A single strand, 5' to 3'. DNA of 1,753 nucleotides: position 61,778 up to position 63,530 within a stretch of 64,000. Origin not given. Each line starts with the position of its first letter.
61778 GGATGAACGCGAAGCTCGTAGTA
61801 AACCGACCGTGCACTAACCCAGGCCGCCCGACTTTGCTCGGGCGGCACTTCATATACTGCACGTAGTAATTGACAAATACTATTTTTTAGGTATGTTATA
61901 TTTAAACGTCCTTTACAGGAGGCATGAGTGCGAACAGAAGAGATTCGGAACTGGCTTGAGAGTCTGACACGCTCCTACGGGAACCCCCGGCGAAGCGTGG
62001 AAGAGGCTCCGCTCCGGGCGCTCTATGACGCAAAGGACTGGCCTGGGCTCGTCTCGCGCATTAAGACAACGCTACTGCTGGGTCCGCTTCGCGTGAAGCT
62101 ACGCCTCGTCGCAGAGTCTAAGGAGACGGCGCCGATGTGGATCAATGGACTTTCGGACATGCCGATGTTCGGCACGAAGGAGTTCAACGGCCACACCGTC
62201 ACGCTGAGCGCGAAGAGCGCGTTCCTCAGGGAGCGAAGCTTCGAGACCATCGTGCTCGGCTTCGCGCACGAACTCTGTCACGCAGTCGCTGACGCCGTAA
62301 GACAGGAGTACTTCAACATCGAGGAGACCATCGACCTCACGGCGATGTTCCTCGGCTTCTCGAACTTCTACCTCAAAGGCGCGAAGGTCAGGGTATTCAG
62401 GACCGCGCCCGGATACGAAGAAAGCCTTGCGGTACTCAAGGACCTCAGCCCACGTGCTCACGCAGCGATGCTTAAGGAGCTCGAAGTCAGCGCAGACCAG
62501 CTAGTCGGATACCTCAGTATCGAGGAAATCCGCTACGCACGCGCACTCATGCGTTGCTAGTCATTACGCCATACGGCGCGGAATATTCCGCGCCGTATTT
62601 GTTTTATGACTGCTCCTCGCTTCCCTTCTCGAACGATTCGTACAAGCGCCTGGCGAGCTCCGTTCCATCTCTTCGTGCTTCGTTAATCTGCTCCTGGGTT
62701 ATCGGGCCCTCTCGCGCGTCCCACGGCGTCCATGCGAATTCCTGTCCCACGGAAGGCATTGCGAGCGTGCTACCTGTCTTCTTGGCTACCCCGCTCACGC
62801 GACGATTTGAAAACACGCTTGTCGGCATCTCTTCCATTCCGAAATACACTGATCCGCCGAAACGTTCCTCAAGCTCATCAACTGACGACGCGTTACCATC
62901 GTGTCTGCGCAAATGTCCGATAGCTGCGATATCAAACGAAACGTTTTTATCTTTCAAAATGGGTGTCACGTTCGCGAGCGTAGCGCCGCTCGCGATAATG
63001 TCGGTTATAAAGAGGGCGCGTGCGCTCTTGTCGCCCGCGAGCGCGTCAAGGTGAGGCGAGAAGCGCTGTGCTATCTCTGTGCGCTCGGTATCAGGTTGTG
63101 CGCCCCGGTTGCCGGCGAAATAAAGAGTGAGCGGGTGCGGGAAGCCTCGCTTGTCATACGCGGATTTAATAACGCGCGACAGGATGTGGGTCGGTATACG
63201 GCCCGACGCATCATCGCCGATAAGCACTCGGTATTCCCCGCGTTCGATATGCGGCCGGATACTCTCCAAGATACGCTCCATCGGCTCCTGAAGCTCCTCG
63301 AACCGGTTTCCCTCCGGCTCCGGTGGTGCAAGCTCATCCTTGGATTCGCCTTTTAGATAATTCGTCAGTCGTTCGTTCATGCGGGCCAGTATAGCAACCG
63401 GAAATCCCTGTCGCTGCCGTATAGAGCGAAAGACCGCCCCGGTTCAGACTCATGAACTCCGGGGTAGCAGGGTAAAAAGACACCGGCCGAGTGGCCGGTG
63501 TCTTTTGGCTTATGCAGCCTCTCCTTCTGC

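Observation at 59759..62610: Array of five consecutive monocistronic orphan genes, each with its own sigma70-like promoter and terminator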

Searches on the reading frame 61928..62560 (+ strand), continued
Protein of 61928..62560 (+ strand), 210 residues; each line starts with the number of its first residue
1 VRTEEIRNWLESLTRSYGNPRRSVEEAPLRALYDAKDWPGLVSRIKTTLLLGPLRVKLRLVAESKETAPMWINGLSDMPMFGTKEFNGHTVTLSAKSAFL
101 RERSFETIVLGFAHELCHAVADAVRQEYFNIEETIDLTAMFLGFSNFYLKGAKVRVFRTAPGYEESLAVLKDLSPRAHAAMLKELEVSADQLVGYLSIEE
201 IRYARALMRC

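Call 49: fold_search(model_id=the predicted structure, library=pdb)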
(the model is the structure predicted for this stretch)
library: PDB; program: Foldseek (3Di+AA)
matches with E <= 10: 87; with E <= 0.001: 0
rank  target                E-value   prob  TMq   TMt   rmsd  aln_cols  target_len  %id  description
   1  4qhi_A                8.4e-02  0.93  0.31  0.54   7.0       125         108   20  Crystal structure of Methanocaldococcus jannaschii selecase mutant R36W (released 2014-07-16)
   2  6mdx_A                1.1e-01  0.41  0.27  0.30  14.5       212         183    8  Mechanism of protease dependent DPC repair (released 2019-04-10)
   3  4qhj_A                1.2e-01  0.93  0.31  0.55  10.2       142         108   18  Crystal structure of Methanocaldococcus jannaschii selecase mutant I100F+H107F (released 2014-07-16)
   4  6mdw                  1.2e-01  0.82  0.25  0.28  11.0       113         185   12  Mechanism of protease dependent DPC repair (released 2019-04-10)
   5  4qhi_D                1.7e-01  0.80  0.26  0.46  14.8       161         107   13  Crystal structure of Methanocaldococcus jannaschii selecase mutant R36W (released 2014-07-16)
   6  4qhi_C                2.0e-01  0.66  0.28  0.49   7.0       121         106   16  Crystal structure of Methanocaldococcus jannaschii selecase mutant R36W (released 2014-07-16)
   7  4qhg                  3.5e-01  0.69  0.30  0.52   6.8       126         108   18  Crystal structure of Methanocaldococcus jannaschii dimeric selecase (released 2014-07-16)
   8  3kwv_C                4.0e-01  0.20  0.28  0.27  20.6       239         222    9  Structural basis for the unfolding of anthrax lethal factor by protective antigen oligomers (released 2010-11-10)
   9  8exs_A                4.7e-01  0.09  0.21  0.11  17.4       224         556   12  Cryo-EM structure of S. aureus BlaR1 F284A mutant (released 2023-01-11)
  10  6psn_L                5.2e-01  0.16  0.27  0.26  20.6       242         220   10  Anthrax toxin protective antigen channels bound to lethal factor (released 2020-03-04)
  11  4qhi_B                5.5e-01  0.66  0.27  0.46   4.7        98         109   16  Crystal structure of Methanocaldococcus jannaschii selecase mutant R36W (released 2014-07-16)
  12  4qhf                  5.8e-01  0.75  0.31  0.55   4.1       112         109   20  Crystal structure of Methanocaldococcus jannaschii monomeric selecase (released 2014-07-16)
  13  4jix_B                8.1e-01  0.30  0.24  0.44  11.9       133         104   14  Crystal structure of the metallopeptidase zymogen of Methanocaldococcus jannaschii jannalysin (released 2013-06-12)
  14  4jix_A                1.1e+00  0.60  0.22  0.39   5.0        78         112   13  Crystal structure of the metallopeptidase zymogen of Methanocaldococcus jannaschii jannalysin (released 2013-06-12)
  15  4iyn_A                1.1e+00  0.10  0.19  0.08  18.4       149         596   13  Structure of mitochondrial Hsp90 (TRAP1) with ADP-ALF4- (released 2014-01-22)
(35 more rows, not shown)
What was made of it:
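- On Gluzincin / minigluzincin-type zincins: Jannalysin, the HtpX domain, BlaR1 and Ste24 also appear, all at E>0.08 (call 49).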

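Call 53: find_encoding_contigs(protein=P0183, flank=5000, max_places=2)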
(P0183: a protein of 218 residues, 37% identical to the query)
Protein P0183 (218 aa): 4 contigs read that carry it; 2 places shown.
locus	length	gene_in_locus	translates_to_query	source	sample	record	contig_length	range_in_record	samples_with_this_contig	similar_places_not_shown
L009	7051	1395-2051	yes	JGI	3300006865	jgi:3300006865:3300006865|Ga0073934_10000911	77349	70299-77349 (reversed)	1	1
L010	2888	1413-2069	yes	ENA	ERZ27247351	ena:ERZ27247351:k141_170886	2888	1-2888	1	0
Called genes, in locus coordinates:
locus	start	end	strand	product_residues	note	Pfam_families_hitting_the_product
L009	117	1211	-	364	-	PF03401:TctC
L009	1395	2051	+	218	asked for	-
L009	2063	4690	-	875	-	PF02861:Clp_N, PF23569:NBD_SMAX1 (weak), PF00004:AAA, PF17871:AAA_lid_9, PF00004:AAA, PF07724:AAA_2, PF07728:AAA_5, PF10431:ClpB_D2-small, +6 more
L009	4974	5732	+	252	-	PF03476:MOSC_N, PF03473:MOSC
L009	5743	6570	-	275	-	PF12849:PBP_like_2, PF13531:SBP_bac_11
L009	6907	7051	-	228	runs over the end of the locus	PF02353:CMAS (weak), PF13489:Methyltransf_23, PF07021:MetW, PF13847:Methyltransf_31, PF08241:Methyltransf_11, PF08242:Methyltransf_12, PF13649:Methyltransf_25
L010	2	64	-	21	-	?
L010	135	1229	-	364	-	PF03401:TctC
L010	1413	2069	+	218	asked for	-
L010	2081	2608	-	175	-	PF07724:AAA_2, PF10431:ClpB_D2-small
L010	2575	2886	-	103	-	?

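Call 54: find_encoding_contigs(protein=P0015, flank=6000, max_places=2)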
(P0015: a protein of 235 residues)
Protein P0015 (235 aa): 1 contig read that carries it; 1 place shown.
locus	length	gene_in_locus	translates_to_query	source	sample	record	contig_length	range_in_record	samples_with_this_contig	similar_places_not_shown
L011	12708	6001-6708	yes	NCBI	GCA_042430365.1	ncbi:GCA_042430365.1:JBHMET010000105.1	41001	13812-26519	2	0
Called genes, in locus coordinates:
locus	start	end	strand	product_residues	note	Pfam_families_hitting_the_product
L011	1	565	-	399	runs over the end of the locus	PF13458:Peripla_BP_6, PF13433:Peripla_BP_5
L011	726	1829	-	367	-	PF02805:Ada_Zn_binding, PF00165:HTH_AraC (weak), PF12833:HTH_18, PF01035:DNA_binding_1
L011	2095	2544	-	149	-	PF07366:SnoaL, PF12680:SnoaL_2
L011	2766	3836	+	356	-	PF00155:Aminotran_1_2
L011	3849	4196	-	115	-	-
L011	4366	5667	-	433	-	PF22807:TrAA12, PF23500:DUF7133 (faint), PF07995:GSDH (weak)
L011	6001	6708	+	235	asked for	-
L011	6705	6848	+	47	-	-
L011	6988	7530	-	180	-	PF04343:DUF488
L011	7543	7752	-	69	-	PF11160:Hva1_TUDOR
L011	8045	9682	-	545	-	PF00463:ICL, PF13714:PEP_mutase, PF00463:ICL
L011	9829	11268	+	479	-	PF01381:HTH_3, PF12844:HTH_19 (weak), PF13560:HTH_31, PF06114:Peptidase_M78, PF09856:ScfRs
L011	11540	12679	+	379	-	PF03480:DctP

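Call 56: fold_search(model_id=the predicted structure, library=viral)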
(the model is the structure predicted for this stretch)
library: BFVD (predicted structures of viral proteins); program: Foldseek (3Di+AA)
matches with E <= 10: 217; with E <= 0.001: 0
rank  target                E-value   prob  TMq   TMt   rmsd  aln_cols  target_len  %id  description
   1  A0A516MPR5            2.3e-03  1.00  0.31  0.48   8.4       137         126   14  (no name in the UniProt tables at hand)
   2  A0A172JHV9            2.7e-03  0.99  0.33  0.18  24.7       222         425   13  Zincin protease [Bacillus phage AR9]
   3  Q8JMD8                3.9e-03  1.00  0.36  0.55   8.9       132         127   11  XE-like protein [Mamestra configurata nucleopolyhedrovirus B]
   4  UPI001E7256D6         4.2e-03  0.99  0.35  0.35  17.5       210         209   12  (no name look-up for this kind of identifier)
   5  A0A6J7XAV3            8.1e-03  0.98  0.35  0.36  12.4       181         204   13  Peptidase M48 [uncultured Caudovirales phage]
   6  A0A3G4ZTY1            1.0e-02  0.90  0.30  0.22  14.3       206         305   10  SprT-like protein [Edafosvirus sp.]
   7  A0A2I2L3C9            1.1e-02  0.94  0.30  0.18  12.4       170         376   13  SprT-like protein [Orpheovirus IHUMI-LCC2]
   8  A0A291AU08            1.2e-02  0.85  0.31  0.30  17.1       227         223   12  Uncharacterized protein [Pandoravirus salinus]
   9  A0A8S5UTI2            1.2e-02  0.84  0.30  0.18  20.7       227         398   10  Beta-barrel assembly-enhancing protease [Myoviridae sp. ctYA416]
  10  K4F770                1.3e-02  0.95  0.33  0.36  15.9       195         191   11  SprT-like domain-containing protein [Cronobacter phage vB_CsaM_GAP32]
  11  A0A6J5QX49            1.6e-02  1.00  0.31  0.50  16.1       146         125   16  Uncharacterized protein (Fragment) [uncultured Caudovirales phage]
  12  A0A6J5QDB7            2.2e-02  0.89  0.29  0.41  20.3       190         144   14  Uncharacterized protein [uncultured Caudovirales phage]
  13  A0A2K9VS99            2.4e-02  1.00  0.37  0.55   4.3       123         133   12  XE [Mythimna unipuncta nucleopolyhedrovirus]
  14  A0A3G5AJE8            2.6e-02  0.66  0.29  0.29  20.3       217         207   12  Peptidase M48 domain-containing protein [Sylvanvirus sp.]
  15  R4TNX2                2.9e-02  1.00  0.35  0.33   4.0       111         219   16  SprT-like domain-containing protein [Haloarcula californiae tailed virus 1]
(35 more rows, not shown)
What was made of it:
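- Closest known: Minigluzincins. Same: The best viral matches are SprT-like, zincin and M48 proteins (calls 49, 56).
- Best fold matches are selecase and jannalysin minigluzincins, SPRTN, and viral SprT-like, zincin and M48 proteins (calls 49, 56). In viral fold matches IrrE-like proteins rank 41st, at E=0.12 (call 56).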

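Call 57: find_related_loci(query=A3, collection=genome_contigs, flank=8000)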
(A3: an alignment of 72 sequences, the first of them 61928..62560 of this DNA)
Query A3 (210 aa) in genome_contigs; peptide patterns used: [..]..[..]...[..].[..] (x = any residue, [..] = any of these).
101 stretches matched a pattern; 56 encode a relative of the query (tblastn E <= 1e-3); 56 distinct loci.
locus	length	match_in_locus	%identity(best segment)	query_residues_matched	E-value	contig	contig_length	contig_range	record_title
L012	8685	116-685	34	1-208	1e-33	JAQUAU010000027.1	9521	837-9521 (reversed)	MAG: Candidatus Paceibacterota bacterium isolate STC_91 NODE_17530_length_9521_cov_3.393230_Sandtown_C, whole genome sho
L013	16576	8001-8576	34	1-208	4e-33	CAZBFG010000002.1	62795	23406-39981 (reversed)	MAG TPA_asm: uncultured Bdellovibrionales bacterium isolate ERP113451_co1_34 genome assembly, contig: NODE_319_length_62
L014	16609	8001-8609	36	1-208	2e-32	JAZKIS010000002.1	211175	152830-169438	MAG: Patescibacteria group bacterium isolate ADI_DC_SW_02_SPN_11032020-bin059 DCSW02SPN_B059_0_000000000002, whole genom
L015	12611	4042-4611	33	1-208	3e-32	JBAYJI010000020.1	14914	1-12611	MAG: Candidatus Paceibacterota bacterium isolate SO_2016_GW1_52 scaffold06950_OW334_2016, whole genome shotgun sequence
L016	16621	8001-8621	35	1-208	5e-32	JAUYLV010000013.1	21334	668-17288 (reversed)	MAG: bacterium isolate C24_metabat.bin.54 C24_k141_583040, whole genome shotgun sequence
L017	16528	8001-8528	38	1-178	4e-31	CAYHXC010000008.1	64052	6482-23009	MAG TPA_asm: uncultured Candidatus Saccharibacteria bacterium isolate ERP119705_co17_57 genome assembly, contig: NODE_35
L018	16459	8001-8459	39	1-153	2e-30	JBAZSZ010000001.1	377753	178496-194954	MAG: Candidatus Paceibacterota bacterium isolate SO_2017_GW1_189 NODE_190_length_377753_cov_4.692738_OW334_2017, whole g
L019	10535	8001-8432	40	3-147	9e-29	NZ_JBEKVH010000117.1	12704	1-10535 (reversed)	MAG: Roseiarcus sp. isolate SPRUCE 5 SPRUCE_5_117, whole genome shotgun sequence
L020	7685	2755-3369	35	1-208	1e-28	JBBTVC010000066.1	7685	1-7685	MAG: Patescibacteria group bacterium isolate H14-bin026_1 H14_bin026_1_000000000066, whole genome shotgun sequence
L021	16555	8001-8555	33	1-208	2e-28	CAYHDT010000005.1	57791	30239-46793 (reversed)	MAG TPA_asm: uncultured Candidatus Saccharibacteria bacterium isolate ERP119705_co10_179 genome assembly, contig: NODE_3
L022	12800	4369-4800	39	3-147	4e-28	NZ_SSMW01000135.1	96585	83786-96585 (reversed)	MAG: Bradyrhizobium sp. isolate LY.8 135, whole genome shotgun sequence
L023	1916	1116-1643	33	1-208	2e-27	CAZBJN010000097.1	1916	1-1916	MAG TPA_asm: uncultured Candidatus Saccharibacteria bacterium isolate SRP062349_co2_256 genome assembly, contig: NODE_41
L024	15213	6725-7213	35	6-169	2e-27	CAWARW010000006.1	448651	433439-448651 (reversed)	MAG: uncultured Alphaproteobacteria bacterium isolate MFD02416.bin.2.229 genome assembly, contig: contig_20835, whole ge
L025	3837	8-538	35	29-209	1e-26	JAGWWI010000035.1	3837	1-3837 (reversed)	MAG: Patescibacteria group bacterium isolate REEB44 contig-150_32784, whole genome shotgun sequence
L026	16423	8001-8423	37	6-147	1e-25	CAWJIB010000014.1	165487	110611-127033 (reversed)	MAG: uncultured Alphaproteobacteria bacterium isolate MFD03726.bin.1.218 genome assembly, contig: contig_41023, whole ge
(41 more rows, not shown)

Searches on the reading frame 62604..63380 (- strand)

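Call 4: search_protein_families(library=pfam, proteins=[window:62604-63380:-], max_evalue=1)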
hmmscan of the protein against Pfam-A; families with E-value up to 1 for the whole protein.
window:62604-63380:- (258 aa): 1 family
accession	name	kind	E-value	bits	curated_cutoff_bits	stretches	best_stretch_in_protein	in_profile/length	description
PF00156.33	Pribosyltran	-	0.17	11.6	26.3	1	50-148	30-116/158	Phosphoribosyl transferase domain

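Call 10: search_protein_families(library=phrogs, proteins=[window:62604-63380:-], max_evalue=1)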
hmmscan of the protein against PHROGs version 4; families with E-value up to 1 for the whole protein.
window:62604-63380:- (258 aa): 2 families
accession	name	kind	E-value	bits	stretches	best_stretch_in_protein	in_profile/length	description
phrog_2068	-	other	0.00053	20.6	0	34-75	46-87/182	phosphoribosyl transferase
phrog_12700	-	unknown function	0.042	15.3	1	95-117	19-41/71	-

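Call 11: search_protein_families(library=padloc, proteins=[window:62604-63380:-], max_evalue=1)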
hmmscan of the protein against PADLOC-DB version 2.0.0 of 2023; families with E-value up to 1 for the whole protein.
window:62604-63380:- (258 aa): 0 families

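Call 12: search_protein_families(library=ncbifam, proteins=[window:62604-63380:-], max_evalue=1)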
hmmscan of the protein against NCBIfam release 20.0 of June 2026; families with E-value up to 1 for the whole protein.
window:62604-63380:- (258 aa): 1 family
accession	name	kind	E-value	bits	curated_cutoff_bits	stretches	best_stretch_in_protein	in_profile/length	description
TIGR01203.1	HGPRTase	equivalog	0.22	11.3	150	1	121-147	87-113/167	hypoxanthine phosphoribosyltransferase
